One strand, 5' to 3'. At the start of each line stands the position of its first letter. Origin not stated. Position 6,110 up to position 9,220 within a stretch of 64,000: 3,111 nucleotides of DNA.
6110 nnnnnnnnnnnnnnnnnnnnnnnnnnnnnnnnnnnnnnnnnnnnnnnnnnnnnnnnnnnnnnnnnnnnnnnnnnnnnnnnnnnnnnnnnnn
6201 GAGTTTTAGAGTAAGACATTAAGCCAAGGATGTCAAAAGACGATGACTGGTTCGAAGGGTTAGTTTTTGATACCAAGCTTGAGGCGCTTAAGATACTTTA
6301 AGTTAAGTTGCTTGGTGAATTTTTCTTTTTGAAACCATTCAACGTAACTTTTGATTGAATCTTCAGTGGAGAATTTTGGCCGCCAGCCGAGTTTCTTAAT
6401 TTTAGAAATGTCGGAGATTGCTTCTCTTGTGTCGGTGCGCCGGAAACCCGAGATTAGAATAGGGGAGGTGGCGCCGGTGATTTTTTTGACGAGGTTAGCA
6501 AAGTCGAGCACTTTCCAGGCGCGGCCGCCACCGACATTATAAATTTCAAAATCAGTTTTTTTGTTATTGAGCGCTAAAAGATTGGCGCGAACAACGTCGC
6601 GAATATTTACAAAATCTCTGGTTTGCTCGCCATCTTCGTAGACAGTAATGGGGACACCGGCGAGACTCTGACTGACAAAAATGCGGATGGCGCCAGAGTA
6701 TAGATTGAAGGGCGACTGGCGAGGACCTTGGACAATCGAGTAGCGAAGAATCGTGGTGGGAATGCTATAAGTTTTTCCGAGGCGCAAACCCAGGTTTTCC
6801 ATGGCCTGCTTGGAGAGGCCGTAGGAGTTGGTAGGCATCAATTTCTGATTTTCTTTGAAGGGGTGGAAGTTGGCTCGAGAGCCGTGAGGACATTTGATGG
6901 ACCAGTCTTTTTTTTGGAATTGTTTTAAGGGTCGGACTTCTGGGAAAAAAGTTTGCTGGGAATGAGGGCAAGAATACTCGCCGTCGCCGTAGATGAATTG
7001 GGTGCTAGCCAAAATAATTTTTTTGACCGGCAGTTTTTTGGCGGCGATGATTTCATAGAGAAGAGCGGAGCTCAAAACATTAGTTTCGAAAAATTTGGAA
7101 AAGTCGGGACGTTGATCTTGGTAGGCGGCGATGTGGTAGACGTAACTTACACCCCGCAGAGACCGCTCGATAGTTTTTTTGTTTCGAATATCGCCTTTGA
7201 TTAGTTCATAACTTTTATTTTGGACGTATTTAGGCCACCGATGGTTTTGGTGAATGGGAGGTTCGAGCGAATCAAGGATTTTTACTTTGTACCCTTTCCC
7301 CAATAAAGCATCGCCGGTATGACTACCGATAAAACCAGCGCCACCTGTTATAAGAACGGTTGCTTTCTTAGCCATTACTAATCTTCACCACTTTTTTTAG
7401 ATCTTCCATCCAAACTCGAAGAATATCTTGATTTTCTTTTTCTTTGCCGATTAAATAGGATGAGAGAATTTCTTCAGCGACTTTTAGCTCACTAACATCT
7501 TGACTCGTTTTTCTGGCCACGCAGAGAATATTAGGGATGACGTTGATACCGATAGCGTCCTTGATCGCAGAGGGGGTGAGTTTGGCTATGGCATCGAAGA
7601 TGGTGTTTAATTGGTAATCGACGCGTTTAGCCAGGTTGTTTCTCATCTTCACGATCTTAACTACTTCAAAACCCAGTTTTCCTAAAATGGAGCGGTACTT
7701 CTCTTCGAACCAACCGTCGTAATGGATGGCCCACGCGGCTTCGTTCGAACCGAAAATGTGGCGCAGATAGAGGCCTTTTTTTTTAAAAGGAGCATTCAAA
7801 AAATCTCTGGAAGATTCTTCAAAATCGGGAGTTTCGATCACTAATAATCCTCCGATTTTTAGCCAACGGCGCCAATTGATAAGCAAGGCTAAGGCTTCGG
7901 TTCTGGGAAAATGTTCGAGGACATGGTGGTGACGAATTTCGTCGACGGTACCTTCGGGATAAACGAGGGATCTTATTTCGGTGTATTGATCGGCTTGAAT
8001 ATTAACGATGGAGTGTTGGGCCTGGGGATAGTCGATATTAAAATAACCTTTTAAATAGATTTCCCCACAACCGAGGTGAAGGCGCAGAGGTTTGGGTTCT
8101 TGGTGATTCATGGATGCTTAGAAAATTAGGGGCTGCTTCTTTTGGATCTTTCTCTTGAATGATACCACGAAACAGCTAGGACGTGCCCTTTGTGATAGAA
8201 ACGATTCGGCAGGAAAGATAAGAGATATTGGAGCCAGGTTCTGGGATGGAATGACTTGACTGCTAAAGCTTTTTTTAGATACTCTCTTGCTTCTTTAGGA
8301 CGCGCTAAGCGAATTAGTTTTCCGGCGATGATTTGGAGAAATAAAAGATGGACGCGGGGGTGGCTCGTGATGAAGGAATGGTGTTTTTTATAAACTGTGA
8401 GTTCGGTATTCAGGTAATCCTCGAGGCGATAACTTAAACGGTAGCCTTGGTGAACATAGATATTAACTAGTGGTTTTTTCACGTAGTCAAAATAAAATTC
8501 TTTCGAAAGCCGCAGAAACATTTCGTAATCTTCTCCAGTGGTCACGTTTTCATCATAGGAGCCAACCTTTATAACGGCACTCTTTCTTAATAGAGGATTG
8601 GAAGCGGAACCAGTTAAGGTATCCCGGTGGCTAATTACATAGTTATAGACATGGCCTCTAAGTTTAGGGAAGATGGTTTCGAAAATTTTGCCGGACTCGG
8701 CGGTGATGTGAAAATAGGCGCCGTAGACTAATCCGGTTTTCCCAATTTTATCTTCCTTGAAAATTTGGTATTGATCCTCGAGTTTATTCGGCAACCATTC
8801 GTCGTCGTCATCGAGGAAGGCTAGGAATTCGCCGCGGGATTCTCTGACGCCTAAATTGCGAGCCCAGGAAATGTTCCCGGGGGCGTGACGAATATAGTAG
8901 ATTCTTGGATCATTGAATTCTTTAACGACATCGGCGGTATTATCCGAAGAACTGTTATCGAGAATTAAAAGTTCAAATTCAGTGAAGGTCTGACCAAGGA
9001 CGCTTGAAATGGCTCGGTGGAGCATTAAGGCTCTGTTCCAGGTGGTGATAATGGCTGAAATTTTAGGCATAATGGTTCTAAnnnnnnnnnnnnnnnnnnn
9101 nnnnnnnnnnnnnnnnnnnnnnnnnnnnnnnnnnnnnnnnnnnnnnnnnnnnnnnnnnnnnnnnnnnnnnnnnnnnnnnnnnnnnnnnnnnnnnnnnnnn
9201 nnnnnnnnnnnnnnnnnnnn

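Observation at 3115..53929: About 51-kb surface-glycan supercluster with at least four nucleotide-sugar routes and about 20 transferases/tailoring enzymes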

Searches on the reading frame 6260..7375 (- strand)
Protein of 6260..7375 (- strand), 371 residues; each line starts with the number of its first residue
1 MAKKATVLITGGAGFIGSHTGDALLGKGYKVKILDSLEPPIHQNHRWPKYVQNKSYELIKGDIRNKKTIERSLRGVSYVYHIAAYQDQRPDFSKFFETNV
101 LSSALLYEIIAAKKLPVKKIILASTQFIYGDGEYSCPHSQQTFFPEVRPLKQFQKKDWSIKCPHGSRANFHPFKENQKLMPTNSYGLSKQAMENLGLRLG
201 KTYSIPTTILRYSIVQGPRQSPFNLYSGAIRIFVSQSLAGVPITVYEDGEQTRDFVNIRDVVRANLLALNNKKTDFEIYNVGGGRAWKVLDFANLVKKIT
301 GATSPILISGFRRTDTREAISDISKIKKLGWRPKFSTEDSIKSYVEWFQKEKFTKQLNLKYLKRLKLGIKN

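Call 5: search_protein_families(library=pfam, proteins=[window:6260-7375:-])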
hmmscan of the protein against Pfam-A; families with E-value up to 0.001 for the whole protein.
window:6260-7375:- (371 aa): 9 families
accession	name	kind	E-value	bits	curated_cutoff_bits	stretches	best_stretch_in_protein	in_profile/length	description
PF01370.27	Epimerase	-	3.1e-42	145.1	20.9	2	172-282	126-240/240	NAD dependent epimerase/dehydratase family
PF16363.11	GDP_Man_Dehyd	-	3.9e-39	135.5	27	2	170-342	138-330/332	GDP-mannose 4,6 dehydratase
PF02719.21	Polysacc_synt_2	-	1.2e-14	54.6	20.2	1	7-125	1-128/293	Polysaccharide biosynthesis protein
PF07993.18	NAD_binding_4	-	2e-11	44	20.1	1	9-234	1-227/258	Male sterility protein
PF01073.25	3Beta_HSD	-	3.5e-11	43.1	22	1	8-131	1-122/280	3-beta hydroxysteroid dehydrogenase/isomerase family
PF04321.23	RmlD_sub_bind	-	1.3e-07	31.4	27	0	171-316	111-251/287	RmlD substrate binding domain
PF05368.20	NmrA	-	4.1e-06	27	27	1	4-95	2-79/298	NmrA-like family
PF13460.12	NAD_binding_10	-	0.00033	21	27.2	1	11-133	1-106/184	NAD(P)H-binding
PF00106.31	adh_short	-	0.00065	19.7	26.6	0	6-75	2-70/195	short chain dehydrogenase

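Call 42: search_protein_families(library=ncbifam, max_evalue=1e-10, proteins=[window:6260-7375:-])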
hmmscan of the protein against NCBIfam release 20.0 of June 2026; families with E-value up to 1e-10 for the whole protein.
window:6260-7375:- (371 aa): 14 families
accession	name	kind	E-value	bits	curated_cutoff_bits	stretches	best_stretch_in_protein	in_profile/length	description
TIGR01179.1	galE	equivalog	2.6e-37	128.4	262.3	2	7-133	2-129/332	UDP-glucose 4-epimerase GalE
TIGR01181.1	dTDP_gluc_dehyt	equivalog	9.4e-37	126.8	365.1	1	171-352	137-315/321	dTDP-glucose 4,6-dehydratase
TIGR04180.1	EDH_00030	hypoth_equivalog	6.9e-29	100.8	475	1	7-134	1-130/297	NAD-dependent 4,6-dehydratase LegB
TIGR02197.1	heptose_epim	equivalog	1.4e-27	96.7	274.6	1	172-350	124-315/316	ADP-glyceromanno-heptose 6-epimerase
NF011728.1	PRK15181.1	equivalog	8e-21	74.4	760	1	179-351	159-340/348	Vi polysaccharide biosynthesis UDP-N-acetylglucosaminuronic acid C-4 epimerase TviC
NF007582.0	PRK10217.1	equivalog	2.9e-19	69.4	698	1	173-370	148-354/355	dTDP-glucose 4,6-dehydratase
NF007956.0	PRK10675.1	subfamily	3.9e-19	69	394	1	6-133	2-132/338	UDP-glucose 4-epimerase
NF007490.0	PRK10084.1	subfamily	1.3e-17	63.9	649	1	7-351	3-337/361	dTDP-glucose 4,6-dehydratase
TIGR03466.1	HpnA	hypoth_equivalog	1.3e-17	63.8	367.65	1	6-129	2-117/327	hopanoid-associated sugar epimerase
NF052578.1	StrlDmthSdmBMthl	equivalog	6.9e-15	55.6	600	0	6-125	2-113/328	sterol demethylase protein SdmB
NF047922.1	GDPFucSynFcl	equivalog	1e-12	48.1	500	1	242-352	196-305/308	GDP-L-fucose synthase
TIGR02622.1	CDP_4_6_dhtase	equivalog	1.8e-11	43.8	278.45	0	4-133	4-137/352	CDP-glucose 4,6-dehydratase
NF008360.0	PRK11150.1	equivalog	2.9e-11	43.1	452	0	173-351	127-309/310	ADP-glyceromanno-heptose 6-epimerase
NF008872.0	PRK11908.1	equivalog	5.4e-11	42.1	294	0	185-351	149-338/349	bifunctional UDP-4-keto-pentose/UDP-xylose synthase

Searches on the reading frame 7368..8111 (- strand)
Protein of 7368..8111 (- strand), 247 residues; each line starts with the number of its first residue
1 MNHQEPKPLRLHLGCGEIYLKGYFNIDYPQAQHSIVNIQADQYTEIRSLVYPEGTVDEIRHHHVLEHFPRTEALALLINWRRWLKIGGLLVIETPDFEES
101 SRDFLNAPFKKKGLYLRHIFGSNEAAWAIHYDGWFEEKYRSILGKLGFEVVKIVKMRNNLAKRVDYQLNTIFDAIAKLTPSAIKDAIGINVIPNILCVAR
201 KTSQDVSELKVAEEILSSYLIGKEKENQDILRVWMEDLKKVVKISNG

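Call 5: search_protein_families(library=pfam, proteins=[window:7368-8111:-])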
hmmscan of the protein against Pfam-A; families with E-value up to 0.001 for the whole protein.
window:7368-8111:- (247 aa): 2 families
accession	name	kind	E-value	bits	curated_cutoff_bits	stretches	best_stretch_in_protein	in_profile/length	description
PF13489.12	Methyltransf_23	-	5.1e-05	23.5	27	1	23-151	47-162/164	Methyltransferase domain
PF08241.18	Methyltransf_11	-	0.00035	21.6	21.2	0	44-92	49-95/95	Methyltransferase domain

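Call 40: search_protein_families(library=pfam, max_evalue=1, proteins=[window:7368-8111:-])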
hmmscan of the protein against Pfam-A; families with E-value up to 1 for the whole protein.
window:7368-8111:- (247 aa): 4 families
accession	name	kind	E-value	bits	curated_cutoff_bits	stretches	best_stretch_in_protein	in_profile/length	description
PF13489.12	Methyltransf_23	-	5.1e-05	23.5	27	1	23-151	47-162/164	Methyltransferase domain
PF08241.18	Methyltransf_11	-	0.00035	21.6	21.2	1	44-92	49-95/95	Methyltransferase domain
PF13649.12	Methyltransf_25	-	0.074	14.2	27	1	44-88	53-97/97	Methyltransferase domain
PF08242.18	Methyltransf_12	-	0.11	13.7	30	1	41-90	51-98/98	Methyltransferase domain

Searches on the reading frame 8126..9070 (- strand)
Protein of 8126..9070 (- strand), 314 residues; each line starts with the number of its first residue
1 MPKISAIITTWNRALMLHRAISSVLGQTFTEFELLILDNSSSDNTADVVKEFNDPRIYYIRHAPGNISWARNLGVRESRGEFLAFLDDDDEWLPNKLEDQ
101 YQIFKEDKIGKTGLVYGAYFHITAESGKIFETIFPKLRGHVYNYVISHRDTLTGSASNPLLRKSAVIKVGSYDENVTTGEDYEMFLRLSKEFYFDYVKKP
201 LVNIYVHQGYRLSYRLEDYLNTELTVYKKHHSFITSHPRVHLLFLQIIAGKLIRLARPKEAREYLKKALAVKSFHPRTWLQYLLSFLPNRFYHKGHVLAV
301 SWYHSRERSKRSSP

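Call 5: search_protein_families(library=pfam, proteins=[window:8126-9070:-])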
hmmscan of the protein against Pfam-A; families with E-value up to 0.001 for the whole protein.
window:8126-9070:- (314 aa): 4 families
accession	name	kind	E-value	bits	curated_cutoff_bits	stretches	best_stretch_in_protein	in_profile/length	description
PF00535.33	Glycos_transf_2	-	2.9e-29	102.6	23.3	1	5-166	1-164/168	Glycosyl transferase family 2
PF10111.15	Glyco_tranf_2_2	-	5.2e-21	75.8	27.3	1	25-204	20-213/276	Glycosyltransferase like family 2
PF13641.12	Glyco_tranf_2_3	-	6e-09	36.7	27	1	2-111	1-118/230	Glycosyltransferase like family 2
PF13632.12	Glyco_trans_2_3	-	0.00046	20.5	27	1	85-214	4-133/198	Glycosyl transferase family group 2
